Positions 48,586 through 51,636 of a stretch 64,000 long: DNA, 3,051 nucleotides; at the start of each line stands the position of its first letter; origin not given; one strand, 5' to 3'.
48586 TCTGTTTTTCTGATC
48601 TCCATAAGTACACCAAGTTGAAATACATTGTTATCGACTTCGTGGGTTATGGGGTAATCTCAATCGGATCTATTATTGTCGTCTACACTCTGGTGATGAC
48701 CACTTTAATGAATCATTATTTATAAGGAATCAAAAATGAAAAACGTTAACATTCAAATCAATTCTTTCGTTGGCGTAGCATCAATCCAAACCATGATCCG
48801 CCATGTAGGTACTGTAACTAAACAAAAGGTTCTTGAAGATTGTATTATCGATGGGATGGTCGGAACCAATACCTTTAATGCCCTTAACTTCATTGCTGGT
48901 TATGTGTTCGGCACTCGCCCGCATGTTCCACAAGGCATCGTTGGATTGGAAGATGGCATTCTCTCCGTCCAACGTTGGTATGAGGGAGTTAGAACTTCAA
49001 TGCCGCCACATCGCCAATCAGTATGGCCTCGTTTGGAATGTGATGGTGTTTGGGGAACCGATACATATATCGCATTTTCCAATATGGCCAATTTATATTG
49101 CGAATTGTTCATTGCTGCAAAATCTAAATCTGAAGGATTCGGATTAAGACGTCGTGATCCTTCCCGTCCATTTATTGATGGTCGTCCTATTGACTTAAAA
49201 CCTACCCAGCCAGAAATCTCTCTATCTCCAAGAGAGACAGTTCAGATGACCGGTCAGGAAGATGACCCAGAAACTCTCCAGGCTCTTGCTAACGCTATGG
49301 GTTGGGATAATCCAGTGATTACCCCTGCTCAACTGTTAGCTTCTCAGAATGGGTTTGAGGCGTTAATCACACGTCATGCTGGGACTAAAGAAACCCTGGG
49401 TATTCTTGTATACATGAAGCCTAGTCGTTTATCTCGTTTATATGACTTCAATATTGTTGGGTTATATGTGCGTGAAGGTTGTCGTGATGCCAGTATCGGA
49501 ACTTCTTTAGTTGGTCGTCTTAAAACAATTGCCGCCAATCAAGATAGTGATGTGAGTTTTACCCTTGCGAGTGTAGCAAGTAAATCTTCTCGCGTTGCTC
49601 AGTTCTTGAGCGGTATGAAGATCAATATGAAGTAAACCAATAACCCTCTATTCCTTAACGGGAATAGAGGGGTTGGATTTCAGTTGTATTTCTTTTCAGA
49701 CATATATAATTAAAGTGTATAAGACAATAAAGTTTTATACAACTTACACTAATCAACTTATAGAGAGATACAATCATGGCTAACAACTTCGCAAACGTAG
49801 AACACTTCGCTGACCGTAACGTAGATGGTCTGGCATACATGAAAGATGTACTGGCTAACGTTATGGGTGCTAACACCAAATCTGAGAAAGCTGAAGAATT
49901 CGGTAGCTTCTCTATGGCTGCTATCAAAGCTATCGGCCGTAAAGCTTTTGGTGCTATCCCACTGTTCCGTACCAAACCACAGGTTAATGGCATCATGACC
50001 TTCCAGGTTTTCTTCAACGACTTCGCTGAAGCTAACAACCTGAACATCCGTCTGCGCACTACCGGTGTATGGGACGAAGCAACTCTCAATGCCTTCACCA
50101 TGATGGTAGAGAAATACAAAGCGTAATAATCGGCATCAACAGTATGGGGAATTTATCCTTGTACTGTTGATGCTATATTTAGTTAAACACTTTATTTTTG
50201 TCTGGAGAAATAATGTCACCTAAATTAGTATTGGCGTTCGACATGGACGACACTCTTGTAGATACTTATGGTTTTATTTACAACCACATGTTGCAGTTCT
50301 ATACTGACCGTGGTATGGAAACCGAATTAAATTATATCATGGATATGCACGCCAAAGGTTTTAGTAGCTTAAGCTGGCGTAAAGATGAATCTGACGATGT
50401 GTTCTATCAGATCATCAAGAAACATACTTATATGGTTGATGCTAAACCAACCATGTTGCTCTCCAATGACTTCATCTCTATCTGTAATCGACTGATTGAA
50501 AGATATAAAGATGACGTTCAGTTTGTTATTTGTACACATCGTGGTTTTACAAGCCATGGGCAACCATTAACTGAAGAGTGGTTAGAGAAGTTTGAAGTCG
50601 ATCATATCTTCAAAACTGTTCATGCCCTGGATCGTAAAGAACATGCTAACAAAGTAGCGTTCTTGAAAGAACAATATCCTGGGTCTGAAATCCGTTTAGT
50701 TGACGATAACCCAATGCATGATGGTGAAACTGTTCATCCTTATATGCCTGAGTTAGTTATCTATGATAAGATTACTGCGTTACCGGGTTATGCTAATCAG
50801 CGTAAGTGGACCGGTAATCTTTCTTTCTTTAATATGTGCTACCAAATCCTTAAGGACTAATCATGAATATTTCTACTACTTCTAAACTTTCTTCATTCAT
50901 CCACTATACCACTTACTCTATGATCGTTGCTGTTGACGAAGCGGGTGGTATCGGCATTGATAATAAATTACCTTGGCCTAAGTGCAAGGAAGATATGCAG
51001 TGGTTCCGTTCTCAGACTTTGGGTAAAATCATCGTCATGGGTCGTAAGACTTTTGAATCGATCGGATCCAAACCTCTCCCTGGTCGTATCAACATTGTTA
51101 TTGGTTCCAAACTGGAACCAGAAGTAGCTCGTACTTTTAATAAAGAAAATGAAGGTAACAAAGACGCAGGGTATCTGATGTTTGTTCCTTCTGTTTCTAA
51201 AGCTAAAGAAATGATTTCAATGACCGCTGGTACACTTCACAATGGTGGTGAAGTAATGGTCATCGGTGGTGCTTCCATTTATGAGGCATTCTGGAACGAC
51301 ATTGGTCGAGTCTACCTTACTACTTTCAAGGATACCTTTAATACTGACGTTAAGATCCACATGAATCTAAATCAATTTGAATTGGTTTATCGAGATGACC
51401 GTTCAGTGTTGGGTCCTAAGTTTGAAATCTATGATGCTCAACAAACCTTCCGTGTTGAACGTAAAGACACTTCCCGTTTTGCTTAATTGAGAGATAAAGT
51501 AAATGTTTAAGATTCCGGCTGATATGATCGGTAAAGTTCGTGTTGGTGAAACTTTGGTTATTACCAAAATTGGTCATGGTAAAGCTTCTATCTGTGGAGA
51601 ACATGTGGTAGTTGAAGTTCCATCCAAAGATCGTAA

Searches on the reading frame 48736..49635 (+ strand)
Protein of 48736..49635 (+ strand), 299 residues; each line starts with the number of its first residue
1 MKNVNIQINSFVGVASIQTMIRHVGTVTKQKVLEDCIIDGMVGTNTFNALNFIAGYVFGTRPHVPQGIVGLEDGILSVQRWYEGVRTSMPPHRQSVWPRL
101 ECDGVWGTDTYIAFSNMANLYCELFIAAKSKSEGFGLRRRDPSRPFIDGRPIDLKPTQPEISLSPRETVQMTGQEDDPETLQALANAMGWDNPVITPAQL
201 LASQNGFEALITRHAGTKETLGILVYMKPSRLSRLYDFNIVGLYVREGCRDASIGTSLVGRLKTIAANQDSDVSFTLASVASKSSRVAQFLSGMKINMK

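Call 3: search_protein_families(library=pfam, proteins=[window:48736-49635:+], max_evalue=0.1)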
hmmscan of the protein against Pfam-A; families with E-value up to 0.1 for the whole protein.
window:48736-49635:+ (299 aa): 1 family
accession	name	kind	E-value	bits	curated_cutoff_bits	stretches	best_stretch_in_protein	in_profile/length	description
PF09374.15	PG_binding_3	-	0.025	15.2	24.6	0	33-51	14-32/76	Predicted Peptidoglycan domain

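Call 4: search_protein_families(library=phrogs, proteins=[window:48736-49635:+], max_evalue=0.01)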
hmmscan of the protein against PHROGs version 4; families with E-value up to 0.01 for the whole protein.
window:48736-49635:+ (299 aa): 0 families

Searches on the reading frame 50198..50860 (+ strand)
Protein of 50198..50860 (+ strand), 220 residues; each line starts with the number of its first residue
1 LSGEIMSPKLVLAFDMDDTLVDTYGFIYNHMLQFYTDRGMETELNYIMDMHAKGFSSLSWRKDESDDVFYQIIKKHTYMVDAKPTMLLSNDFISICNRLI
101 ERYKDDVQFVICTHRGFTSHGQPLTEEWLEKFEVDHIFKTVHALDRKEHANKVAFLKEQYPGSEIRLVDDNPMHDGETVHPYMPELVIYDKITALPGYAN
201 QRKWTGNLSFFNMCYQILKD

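Call 3: search_protein_families(library=pfam, proteins=[window:50198-50860:+], max_evalue=0.1)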
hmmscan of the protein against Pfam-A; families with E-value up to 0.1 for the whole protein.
window:50198-50860:+ (220 aa): 3 families
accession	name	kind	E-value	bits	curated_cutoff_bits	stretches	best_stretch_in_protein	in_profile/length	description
PF13419.12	HAD_2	-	0.0037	17.9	23.8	1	14-146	3-130/178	Haloacid dehalogenase-like hydrolase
PF12710.13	HAD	-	0.017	16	27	1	13-145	2-135/189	haloacid dehalogenase-like hydrolase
PF11217.13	DUF3013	-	0.051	13.9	25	0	143-191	26-74/160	Protein of unknown function (DUF3013)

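Call 4: search_protein_families(library=phrogs, proteins=[window:50198-50860:+], max_evalue=0.01)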
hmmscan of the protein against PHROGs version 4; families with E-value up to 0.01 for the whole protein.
window:50198-50860:+ (220 aa): 3 families
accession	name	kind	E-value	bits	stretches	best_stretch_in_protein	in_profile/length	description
phrog_16292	-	unknown function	1.2e-43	150.4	1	9-205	2-198/218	-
phrog_415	-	other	6.2e-10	40.1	1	5-172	17-148/218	polynucleotide kinase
phrog_420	-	unknown function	0.00011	22.8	1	5-173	9-160/267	unknown function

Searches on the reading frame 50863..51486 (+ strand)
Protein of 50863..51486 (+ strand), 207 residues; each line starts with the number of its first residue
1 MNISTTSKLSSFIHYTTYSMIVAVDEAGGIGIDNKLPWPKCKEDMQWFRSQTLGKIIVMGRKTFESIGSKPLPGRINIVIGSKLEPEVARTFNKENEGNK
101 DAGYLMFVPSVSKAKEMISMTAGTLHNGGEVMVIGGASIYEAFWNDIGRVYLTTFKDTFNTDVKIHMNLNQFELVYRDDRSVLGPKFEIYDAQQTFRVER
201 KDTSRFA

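Call 3: search_protein_families(library=pfam, proteins=[window:50863-51486:+], max_evalue=0.1)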
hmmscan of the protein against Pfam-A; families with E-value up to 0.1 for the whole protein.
window:50863-51486:+ (207 aa): 1 family
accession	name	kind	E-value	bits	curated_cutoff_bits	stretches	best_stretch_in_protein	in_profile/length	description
PF00186.24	DHFR_1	-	4.7e-34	117.8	25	1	19-179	3-141/159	Dihydrofolate reductase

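Call 4: search_protein_families(library=phrogs, proteins=[window:50863-51486:+], max_evalue=0.01)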
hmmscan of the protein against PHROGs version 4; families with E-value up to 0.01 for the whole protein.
window:50863-51486:+ (207 aa): 2 families
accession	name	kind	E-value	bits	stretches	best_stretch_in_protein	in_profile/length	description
phrog_316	-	DNA, RNA and nucleotide metabolism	2.8e-46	158.8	1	9-199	8-185/213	dihydrofolate reductase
phrog_11777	-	DNA, RNA and nucleotide metabolism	1.3e-18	68.1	1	7-156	367-499/546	dihydrofolate reductase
